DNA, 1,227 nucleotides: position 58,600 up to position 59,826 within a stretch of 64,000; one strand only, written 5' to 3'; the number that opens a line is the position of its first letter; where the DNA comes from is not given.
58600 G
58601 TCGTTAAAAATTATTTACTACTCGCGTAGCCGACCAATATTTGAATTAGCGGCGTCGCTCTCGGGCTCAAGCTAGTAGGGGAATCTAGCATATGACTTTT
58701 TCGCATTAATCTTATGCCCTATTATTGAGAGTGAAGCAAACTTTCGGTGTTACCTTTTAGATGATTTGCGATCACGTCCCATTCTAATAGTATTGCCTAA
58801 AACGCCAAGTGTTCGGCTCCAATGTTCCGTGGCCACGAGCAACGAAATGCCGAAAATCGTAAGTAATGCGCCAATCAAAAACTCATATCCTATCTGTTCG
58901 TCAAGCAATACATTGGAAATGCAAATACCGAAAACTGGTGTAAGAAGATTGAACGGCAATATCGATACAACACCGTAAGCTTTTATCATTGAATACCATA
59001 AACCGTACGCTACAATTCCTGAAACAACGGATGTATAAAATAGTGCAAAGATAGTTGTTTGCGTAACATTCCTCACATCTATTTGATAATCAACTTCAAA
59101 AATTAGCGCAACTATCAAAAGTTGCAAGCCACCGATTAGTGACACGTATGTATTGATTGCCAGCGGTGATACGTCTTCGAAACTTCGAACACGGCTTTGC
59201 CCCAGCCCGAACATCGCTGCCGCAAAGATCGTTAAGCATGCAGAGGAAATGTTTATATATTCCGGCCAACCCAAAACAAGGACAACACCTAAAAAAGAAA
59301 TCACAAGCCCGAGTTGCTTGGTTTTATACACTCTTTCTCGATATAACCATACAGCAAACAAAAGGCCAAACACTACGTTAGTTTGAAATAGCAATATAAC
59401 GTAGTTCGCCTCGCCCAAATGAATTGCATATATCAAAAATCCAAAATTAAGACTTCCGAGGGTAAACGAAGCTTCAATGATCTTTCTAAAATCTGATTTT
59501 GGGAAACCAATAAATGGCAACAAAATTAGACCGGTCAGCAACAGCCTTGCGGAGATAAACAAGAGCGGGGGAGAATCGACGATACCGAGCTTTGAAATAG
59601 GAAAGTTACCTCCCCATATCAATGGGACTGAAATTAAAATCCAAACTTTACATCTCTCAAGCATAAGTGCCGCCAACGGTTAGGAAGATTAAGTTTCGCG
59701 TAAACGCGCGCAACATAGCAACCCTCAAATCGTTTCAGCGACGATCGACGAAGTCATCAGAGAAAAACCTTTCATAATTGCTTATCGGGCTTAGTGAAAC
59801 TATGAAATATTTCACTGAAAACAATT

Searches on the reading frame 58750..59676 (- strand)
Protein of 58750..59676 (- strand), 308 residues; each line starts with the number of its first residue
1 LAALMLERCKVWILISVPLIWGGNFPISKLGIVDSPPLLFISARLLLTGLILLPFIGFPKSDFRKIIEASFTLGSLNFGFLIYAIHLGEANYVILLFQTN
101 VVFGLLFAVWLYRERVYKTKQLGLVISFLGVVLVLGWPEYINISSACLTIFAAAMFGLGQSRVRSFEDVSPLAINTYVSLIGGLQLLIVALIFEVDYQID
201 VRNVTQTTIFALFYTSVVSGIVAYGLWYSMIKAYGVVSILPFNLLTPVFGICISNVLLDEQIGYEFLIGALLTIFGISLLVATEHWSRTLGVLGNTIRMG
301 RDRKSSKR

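Call 3: search_protein_families(library=pfam, proteins=[window:58750-59676:-], max_evalue=0.01)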
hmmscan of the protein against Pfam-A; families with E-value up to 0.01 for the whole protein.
window:58750-59676:- (308 aa): 1 family
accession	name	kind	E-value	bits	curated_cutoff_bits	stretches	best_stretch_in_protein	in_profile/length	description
PF00892.27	EamA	-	1.4e-31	110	28.2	2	12-135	5-134/135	EamA-like transporter family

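Call 61: search_protein_families(library=ncbifam, proteins=[window:58750-59676:-], max_evalue=0.001)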
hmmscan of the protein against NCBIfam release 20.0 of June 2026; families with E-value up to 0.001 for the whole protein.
window:58750-59676:- (308 aa): 5 families
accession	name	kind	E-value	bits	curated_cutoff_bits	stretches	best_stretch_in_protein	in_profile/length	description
NF008523.0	PRK11453.1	equivalog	8.4e-25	88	472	1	15-290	10-295/299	O-acetylserine/cysteine exporter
TIGR00950.1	2A78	equivalog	8e-13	48.4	230.2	1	21-276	1-262/264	carboxylate/amino acid/amine transporter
NF008432.0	PRK11272.1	equivalog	2.8e-09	36.6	270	1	13-286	14-290/294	drug/metabolite exporter YedA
TIGR03340.1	phn_DUF6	hypoth_equivalog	5.1e-07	29.6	288.15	1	75-133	222-280/281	phosphonate utilization associated putative membrane protein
NF008676.0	PRK11689.1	equivalog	1.4e-05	24.3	194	1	104-279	107-285/297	aromatic amino acid DMT transporter YddG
